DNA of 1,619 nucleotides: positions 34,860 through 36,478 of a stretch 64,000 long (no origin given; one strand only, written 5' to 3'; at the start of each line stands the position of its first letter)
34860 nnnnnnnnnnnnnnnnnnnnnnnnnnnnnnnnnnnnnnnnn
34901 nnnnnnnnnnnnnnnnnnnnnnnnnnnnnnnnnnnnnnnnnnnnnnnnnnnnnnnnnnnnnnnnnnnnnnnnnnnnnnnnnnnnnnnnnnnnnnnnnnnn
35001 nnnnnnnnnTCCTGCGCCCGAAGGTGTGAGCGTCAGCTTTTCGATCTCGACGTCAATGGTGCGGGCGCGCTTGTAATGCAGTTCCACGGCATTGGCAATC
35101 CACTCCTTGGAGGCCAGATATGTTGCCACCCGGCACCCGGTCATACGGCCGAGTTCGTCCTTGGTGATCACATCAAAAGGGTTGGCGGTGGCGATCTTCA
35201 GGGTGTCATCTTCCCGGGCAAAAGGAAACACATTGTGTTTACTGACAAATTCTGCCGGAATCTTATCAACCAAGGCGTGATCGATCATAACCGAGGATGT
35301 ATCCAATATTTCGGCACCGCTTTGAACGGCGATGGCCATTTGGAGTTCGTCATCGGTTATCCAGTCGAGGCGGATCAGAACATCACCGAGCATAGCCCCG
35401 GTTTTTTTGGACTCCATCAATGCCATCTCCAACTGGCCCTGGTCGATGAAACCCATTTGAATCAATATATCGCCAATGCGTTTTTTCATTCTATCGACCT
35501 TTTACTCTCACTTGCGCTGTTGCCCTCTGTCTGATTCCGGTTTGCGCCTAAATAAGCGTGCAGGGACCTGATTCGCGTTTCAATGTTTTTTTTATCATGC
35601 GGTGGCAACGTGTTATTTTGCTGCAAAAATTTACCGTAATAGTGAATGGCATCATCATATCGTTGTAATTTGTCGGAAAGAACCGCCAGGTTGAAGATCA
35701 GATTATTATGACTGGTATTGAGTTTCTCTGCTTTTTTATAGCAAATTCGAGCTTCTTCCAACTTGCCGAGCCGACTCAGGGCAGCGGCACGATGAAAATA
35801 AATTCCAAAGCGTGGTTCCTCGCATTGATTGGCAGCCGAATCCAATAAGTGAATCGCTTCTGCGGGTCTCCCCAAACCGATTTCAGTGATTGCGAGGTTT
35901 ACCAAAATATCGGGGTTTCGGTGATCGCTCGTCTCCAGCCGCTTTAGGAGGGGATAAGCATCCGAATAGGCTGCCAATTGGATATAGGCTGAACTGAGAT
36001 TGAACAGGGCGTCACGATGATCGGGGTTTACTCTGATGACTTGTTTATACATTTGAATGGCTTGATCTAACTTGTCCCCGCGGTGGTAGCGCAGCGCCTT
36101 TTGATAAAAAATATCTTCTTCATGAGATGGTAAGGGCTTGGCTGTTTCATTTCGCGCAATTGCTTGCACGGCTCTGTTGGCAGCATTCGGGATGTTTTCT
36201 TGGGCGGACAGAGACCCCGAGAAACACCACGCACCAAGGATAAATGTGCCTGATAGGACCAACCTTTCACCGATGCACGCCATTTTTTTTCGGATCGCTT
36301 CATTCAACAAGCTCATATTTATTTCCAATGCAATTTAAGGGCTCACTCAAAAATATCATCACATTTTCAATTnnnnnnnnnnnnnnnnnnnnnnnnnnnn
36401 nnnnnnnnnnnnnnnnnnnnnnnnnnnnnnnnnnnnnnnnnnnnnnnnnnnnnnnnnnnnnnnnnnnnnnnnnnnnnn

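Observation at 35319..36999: Two predicted c-di-GMP inputs to the pilus motor: a PilZN-PilZ protein and an MshEN-like ATPase N-terminus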

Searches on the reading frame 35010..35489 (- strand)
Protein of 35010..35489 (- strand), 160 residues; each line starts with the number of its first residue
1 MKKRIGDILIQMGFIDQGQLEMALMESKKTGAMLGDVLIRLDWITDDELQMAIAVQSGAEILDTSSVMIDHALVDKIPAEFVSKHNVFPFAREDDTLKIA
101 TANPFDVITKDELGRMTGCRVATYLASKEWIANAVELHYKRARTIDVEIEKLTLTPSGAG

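Call 5: search_solved_structures(query=window:35010-35489:-, max_evalue=1, show_alignments=5)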
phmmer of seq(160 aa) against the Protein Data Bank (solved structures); distinct sequences matched with E-value up to 1: 16.
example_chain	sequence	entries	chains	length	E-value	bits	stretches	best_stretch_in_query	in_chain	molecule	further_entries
6f8l_G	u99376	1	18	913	2.7e-31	111.8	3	3-140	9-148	Type IV pilus assembly protein PilF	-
5htl_A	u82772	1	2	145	6.8e-16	61.8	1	1-113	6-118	MSHA biogenesis protein MshE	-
5zfr_A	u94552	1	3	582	8.1e-16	61.5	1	3-145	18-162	Type IV pilus biogenesis ATPase PilB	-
6olj_C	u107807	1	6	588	1.3e-14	57.6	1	3-145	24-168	Type IV pilus biogenesis ATPase PilB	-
5tsg_B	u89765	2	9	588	1.3e-14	57.6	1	3-145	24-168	Type IV pilus biogenesis ATPase PilB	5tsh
3jc8_Ba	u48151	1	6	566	3.2e-13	53.1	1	2-141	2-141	Type IV-A pilus assembly ATPase PilB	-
9g1w_A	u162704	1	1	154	2.3e-11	47.1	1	3-140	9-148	Type IV pilus assembly ATPase PilB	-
8pfa_A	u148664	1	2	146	5.3e-09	39.4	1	4-101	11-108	c-di-GMP binding domain of the ATPase enzyme PilF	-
6ejf_J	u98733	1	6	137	9.5e-09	38.6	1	4-101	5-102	Type IV pilus assembly protein PilF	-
9gl5_A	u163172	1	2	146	1.1e-08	38.4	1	4-101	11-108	ATP-binding motif-containing protein pilF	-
8pdk_A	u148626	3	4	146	1.1e-08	38.4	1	4-101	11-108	c-di-GMP binding domain of the ATPase enzyme PilF | ATP-binding motif-containing protein pilF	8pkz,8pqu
8pe0_A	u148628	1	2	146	2.3e-08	37.3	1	5-101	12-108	c-di-GMP binding domain of the ATPase enzyme PilF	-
9glg_A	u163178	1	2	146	3e-08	37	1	4-101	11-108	ATP-binding motif-containing protein pilF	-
6ejf_G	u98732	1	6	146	1.4e-07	34.8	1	3-114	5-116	Type IV pilus assembly protein PilF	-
7lkm_A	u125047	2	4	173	3.4e-05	27.1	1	8-136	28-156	Pilus biogenesis protein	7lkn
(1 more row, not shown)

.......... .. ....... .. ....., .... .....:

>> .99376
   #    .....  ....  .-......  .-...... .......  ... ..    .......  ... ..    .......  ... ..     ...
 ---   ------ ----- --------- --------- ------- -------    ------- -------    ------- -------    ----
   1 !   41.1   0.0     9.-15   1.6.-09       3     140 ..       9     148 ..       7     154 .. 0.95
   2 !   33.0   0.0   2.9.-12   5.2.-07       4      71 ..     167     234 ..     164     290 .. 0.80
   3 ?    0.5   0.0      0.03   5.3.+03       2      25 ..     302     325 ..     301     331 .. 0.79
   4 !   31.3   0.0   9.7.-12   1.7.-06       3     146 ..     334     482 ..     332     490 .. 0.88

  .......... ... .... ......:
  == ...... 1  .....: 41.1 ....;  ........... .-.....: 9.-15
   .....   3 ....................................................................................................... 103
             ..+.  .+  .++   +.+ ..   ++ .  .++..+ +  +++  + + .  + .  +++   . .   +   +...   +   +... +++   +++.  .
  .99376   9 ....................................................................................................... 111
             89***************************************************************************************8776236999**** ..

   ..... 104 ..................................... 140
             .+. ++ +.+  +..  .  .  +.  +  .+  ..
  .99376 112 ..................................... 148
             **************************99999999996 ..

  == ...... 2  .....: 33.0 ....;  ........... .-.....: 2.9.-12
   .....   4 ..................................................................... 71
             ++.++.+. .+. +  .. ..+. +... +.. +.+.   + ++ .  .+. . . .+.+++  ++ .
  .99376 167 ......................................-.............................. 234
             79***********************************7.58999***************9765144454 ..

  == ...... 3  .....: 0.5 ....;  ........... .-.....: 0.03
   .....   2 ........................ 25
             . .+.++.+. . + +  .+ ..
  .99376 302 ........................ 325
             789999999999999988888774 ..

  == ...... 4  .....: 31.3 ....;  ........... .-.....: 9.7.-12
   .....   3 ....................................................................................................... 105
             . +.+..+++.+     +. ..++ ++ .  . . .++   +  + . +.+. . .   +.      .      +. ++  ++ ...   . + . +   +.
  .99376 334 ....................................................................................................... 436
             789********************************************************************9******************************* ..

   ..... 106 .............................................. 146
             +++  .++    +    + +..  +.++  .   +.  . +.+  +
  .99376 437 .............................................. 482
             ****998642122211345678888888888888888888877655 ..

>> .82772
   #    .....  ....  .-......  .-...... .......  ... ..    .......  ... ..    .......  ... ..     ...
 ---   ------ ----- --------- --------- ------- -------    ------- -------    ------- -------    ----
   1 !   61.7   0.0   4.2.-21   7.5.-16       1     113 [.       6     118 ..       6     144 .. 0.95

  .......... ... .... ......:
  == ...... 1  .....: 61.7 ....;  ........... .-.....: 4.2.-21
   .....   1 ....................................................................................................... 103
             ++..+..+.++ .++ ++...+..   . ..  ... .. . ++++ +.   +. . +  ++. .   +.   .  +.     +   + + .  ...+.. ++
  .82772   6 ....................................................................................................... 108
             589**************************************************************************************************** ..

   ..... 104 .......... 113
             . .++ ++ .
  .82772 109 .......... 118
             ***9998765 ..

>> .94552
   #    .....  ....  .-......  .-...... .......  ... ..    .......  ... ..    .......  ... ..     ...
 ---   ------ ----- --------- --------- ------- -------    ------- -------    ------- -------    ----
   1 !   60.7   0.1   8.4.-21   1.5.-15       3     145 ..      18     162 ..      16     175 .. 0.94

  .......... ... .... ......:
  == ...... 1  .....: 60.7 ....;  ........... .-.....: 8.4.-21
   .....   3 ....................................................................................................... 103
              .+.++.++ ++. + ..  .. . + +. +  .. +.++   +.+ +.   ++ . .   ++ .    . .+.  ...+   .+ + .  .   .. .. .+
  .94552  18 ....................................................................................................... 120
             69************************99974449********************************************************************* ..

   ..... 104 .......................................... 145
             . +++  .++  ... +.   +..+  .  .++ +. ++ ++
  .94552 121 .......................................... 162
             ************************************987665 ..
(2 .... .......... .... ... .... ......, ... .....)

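Call 23: find_homologous_proteins(query=window:35010-35489:-, max_evalue=0.001)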
Query seq(160 aa) (160 aa): 13 proteins with E <= 0.001 among 38 candidates.
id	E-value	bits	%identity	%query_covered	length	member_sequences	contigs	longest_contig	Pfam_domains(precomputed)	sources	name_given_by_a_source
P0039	5.1e-79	281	80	99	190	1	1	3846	PF05157.21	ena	-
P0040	5.8e-77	275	80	99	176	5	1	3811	PF05157.21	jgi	jgi:type IV pilus assembly protein PilB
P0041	5.1e-63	229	65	100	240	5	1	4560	PF05157.21,PF00437.27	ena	-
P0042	1.4e-59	218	66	100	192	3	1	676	PF05157.21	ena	-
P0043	7.7e-59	216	62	97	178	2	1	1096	PF05157.21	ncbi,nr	ncbi:MAG: hypothetical protein Q8M56_13315, partial [Desulfobacterales bacterium]|nr:hypothetical pr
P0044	2.6e-58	214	61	99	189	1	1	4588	PF05157.21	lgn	-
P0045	6.6e-57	210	63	96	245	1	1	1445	PF05157.21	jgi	jgi:type IV pilus assembly protein PilB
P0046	1.8e-55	205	59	96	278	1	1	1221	PF05157.21,PF00437.27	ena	-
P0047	7.3e-54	200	57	96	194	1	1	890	PF05157.21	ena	-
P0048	1.1e-48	183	70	74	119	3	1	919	PF05157.21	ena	-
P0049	3.3e-29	120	60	58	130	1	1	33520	-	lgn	-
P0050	1.4e-26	111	57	60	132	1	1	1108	-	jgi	jgi:hypothetical protein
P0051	1.7e-20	91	71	41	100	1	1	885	-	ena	-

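Call 61: predict_structure(alignment_id=A2)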
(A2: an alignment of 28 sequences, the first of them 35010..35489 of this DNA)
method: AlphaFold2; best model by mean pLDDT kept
length: 160 residues; sequences in the alignment: 28
mean_pLDDT: 85.2   pTM: 0.67
mean pLDDT of the five models: 85.2, 83.7, 83.6, 81.2, 80.7
residues with pLDDT >= 90: 79; 70-90: 59; 50-70: 17; < 50: 5
segments of 3 or more residues with pLDDT < 50: 158-160
pLDDT, mean of each block of 10 residues (from residue 1): 83 93 95 95 92 86 86 84 92 92 88 92 89 86 58 51
secondary structure, 60 per line:
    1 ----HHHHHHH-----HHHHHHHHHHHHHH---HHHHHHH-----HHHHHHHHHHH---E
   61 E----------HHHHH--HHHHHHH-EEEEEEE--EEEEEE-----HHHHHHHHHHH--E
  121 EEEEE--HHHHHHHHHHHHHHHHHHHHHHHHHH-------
elements in order: H5-11 H17-30 H34-40 H46-56 H72-76 H79-85 E87-93 E96-101 H107-117 E120-125 H128-153

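Call 65: fold_search(model_id=the predicted structure, library=pdb)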
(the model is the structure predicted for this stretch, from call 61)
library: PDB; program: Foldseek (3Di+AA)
matches with E <= 10: 131; with E <= 0.001: 21
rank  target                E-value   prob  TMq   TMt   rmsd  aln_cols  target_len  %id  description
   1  5htl_B                7.1e-11  1.00  0.55  0.63   6.5       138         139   28  Structure of MshE with cdg (released 2016-10-05)
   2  5htl_A                4.7e-10  1.00  0.56  0.63   6.2       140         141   28  Structure of MshE with cdg (released 2016-10-05)
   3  9g1w_MODEL_1_A        1.4e-09  1.00  0.53  0.55   8.7       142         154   25  NMR solution structure of the Thermus thermophilus PilF-GSPIIA domain (released 2025-05-21)
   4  7lkm_A                1.7e-09  1.00  0.59  0.63   5.5       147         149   22  The PilB(N-terminal_P70S mutant)-PilZ complex of the Type IV pilus from Xanthomonas citri (released 2021-08-11)
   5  8pfa_A                1.7e-09  1.00  0.51  0.57   6.1       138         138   25  X-ray structure of the Thermus thermophilus K167R mutant of the PilF-GSPIIB domain in the c-di-GMP bound state (released 2024-06-26)
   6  9gl5_A                2.4e-09  1.00  0.51  0.58   6.0       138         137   24  X-ray structure of the Thermus thermophilus Q190E mutant of the PilF-GSPIIB domain in the c-di-GMP bound state (released 2025-06-25)
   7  9glg_A                2.6e-09  1.00  0.49  0.56   6.3       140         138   23  X-ray structure of the Thermus thermophilus Q218E mutant of the PilF-GSPIIB domain in the c-di-GMP bound state (released 2025-06-25)
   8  7lkm_B                3.1e-09  1.00  0.57  0.61   6.1       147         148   22  The PilB(N-terminal_P70S mutant)-PilZ complex of the Type IV pilus from Xanthomonas citri (released 2021-08-11)
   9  8pfa_B                3.3e-09  1.00  0.50  0.57   6.3       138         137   25  X-ray structure of the Thermus thermophilus K167R mutant of the PilF-GSPIIB domain in the c-di-GMP bound state (released 2024-06-26)
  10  8pe0_A                3.8e-09  1.00  0.49  0.55   6.3       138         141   24  X-ray structure of the Thermus thermophilus K167L mutant of the PilF-GSPIIB domain in the c-di-GMP bound state (released 2024-06-26)
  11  8pdk_A                4.6e-09  1.00  0.50  0.56   6.1       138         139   23  X-ray structure of the Thermus thermophilus PilF-GSPIIB domain in the c-di-GMP bound state (released 2024-06-26)
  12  9glg_B                9.8e-09  1.00  0.50  0.57   6.2       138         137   23  X-ray structure of the Thermus thermophilus Q218E mutant of the PilF-GSPIIB domain in the c-di-GMP bound state (released 2025-06-25)
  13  7lkn_A                1.3e-08  1.00  0.57  0.61   6.1       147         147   22  The PilB(N-terminal_P70S mutant)-PilZ complex (SeMet) (released 2021-08-11)
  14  7lko_A                1.3e-08  1.00  0.57  0.61   6.2       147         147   22  The PilB(N-terminal)-PilZ complex of the Type IV pilus from Xanthomonas citri (2.9 A) (released 2021-08-11)
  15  8pdk_B                1.8e-08  1.00  0.49  0.56   6.5       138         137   24  X-ray structure of the Thermus thermophilus PilF-GSPIIB domain in the c-di-GMP bound state (released 2024-06-26)
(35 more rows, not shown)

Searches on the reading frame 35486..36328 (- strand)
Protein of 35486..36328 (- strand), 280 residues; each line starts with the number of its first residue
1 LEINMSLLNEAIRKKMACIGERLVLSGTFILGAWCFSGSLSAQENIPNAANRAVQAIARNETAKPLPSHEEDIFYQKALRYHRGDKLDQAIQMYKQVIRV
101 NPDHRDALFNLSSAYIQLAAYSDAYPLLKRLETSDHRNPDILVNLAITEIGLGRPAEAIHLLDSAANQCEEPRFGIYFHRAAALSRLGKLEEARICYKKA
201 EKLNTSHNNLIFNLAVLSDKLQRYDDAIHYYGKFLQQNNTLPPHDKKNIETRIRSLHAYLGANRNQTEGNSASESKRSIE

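Call 3: search_protein_families(library=pfam, proteins=[window:35486-36328:-], max_evalue=0.1)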
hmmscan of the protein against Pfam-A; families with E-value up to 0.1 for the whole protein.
window:35486-36328:- (280 aa): 31 families (the best 25 are shown)
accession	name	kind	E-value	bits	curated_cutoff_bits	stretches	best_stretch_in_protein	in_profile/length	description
PF07719.23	TPR_2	-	1.5e-19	68.8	27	3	176-204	3-31/34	Tetratricopeptide repeat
PF13181.12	TPR_8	-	3.4e-16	58.4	25.7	2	176-205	3-32/34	Tetratricopeptide repeat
PF00515.34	TPR_1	-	4.3e-16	58.4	27.8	3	177-204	4-31/34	Tetratricopeptide repeat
PF13428.12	TPR_14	-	3.5e-13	49.3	23.5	2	73-111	3-41/44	Tetratricopeptide repeat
PF14559.12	TPR_19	-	2e-12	47.7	25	2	86-132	6-52/68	Tetratricopeptide repeat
PF13432.12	TPR_16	-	4.4e-12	46.7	32.7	1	76-132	2-58/65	Tetratricopeptide repeat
PF13414.12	TPR_11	-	2.6e-10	40.3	26.8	2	80-117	3-40/42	TPR repeat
PF13431.12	TPR_17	-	9.2e-10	38.5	24.4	0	94-121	2-29/34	Tetratricopeptide repeat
PF13424.12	TPR_12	-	4.8e-09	36.7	30.1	2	141-203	5-74/77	Tetratricopeptide repeat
PF13176.12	TPR_7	-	6.9e-09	35.5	27.9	0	107-133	1-28/36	Tetratricopeptide repeat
PF13174.12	TPR_6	-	3.2e-08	34.1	26.3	0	75-103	4-32/33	Tetratricopeptide repeat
PF12895.13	ANAPC3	-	5.1e-08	33.5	27.2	2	87-164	5-81/82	Anaphase-promoting complex, cyclosome, subunit 3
PF13371.12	TPR_9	-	5.2e-06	26.8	35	1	80-126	4-50/73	Tetratricopeptide repeat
PF20308.4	TPR-S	-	6.6e-06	27.1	27.6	0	121-217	2-101/102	Tetratricopeptide Repeats-Sensor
PF23914.1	TPR_CcmH_CycH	-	8.3e-06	26.2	42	1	86-164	65-146/158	Cytochrome c-type biogenesis protein H TPR domain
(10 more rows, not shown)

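Call 38: search_protein_families(library=ncbifam, proteins=[window:35486-36328:-], max_evalue=0.001)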
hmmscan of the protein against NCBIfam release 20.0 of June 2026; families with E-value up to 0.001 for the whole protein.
window:35486-36328:- (280 aa): 18 families
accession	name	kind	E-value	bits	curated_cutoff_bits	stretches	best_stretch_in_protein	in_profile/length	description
NF040959.1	MamA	equivalog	3e-16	59.5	200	2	121-234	53-165/204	magnetosome protein MamA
TIGR02917.1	PEP_TPR_lipo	equivalog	1.1e-12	46.6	312.2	1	176-238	467-529/899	XrtA/PEP-CTERM system TPR-repeat protein PrsT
NF052415.1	T3SS_chap_SctY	equivalog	7.6e-12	45.7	70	1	101-199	2-102/106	type III secretion apparatus assembly chaperone SctY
TIGR02552.1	LcrH_SycD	equivalog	7e-10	38.7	104.8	1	74-184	21-132/136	SycD/LcrH family type III secretion system chaperone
NF033920.0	C39_PA2778_fam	equivalog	1.3e-07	31.3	150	1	69-167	154-252/255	PA2778 family cysteine peptidase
TIGR02521.1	type_IV_pilW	equivalog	7.3e-07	29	154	1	68-239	28-200/234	type IV pilus biogenesis/stability protein PilW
NF033758.1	gliding_GltE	equivalog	1.1e-06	27.9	225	1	71-197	222-348/411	adventurous gliding motility TPR repeat lipoprotein GltE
NF052400.1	M48_BAM_BepA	equivalog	1.7e-06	27.1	570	1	52-171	288-407/483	beta-barrel assembly-enhancing protease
NF033762.1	social_mot_Tgl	equivalog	3.4e-06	26.6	225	0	187-236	79-128/252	social motility TPR repeat lipoprotein Tgl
TIGR04510.1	mod_pep_cyc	subfamily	3.9e-06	25.7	400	1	52-272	450-663/814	putative peptide modification system cyclase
NF047371.1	FlcA_CTERM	equivalog_domain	4.2e-06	25.5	300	1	84-272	243-411/646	periplasmic flagellar collar protein FlcA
NF052312.1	T9SS_PorW_SprE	equivalog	2.1e-05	23.4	250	0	105-216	141-257/716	type IX secretion system periplasmic lipoprotein PorW/SprE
NF002725.1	PRK02603.1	equivalog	7.8e-05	22.7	143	0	71-115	72-116/173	photosystem I assembly protein Ycf3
NF053607.1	CHU_0125_OmpA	equivalog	0.00014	20.5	620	0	75-170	23-118/639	CHU_0125 family OmpA-like outer membrane integrity protein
TIGR00990.1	3a0801s09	subfamily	0.00015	20.5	757.25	0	144-237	370-462/615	mitochondrial import receptor subunit TOM70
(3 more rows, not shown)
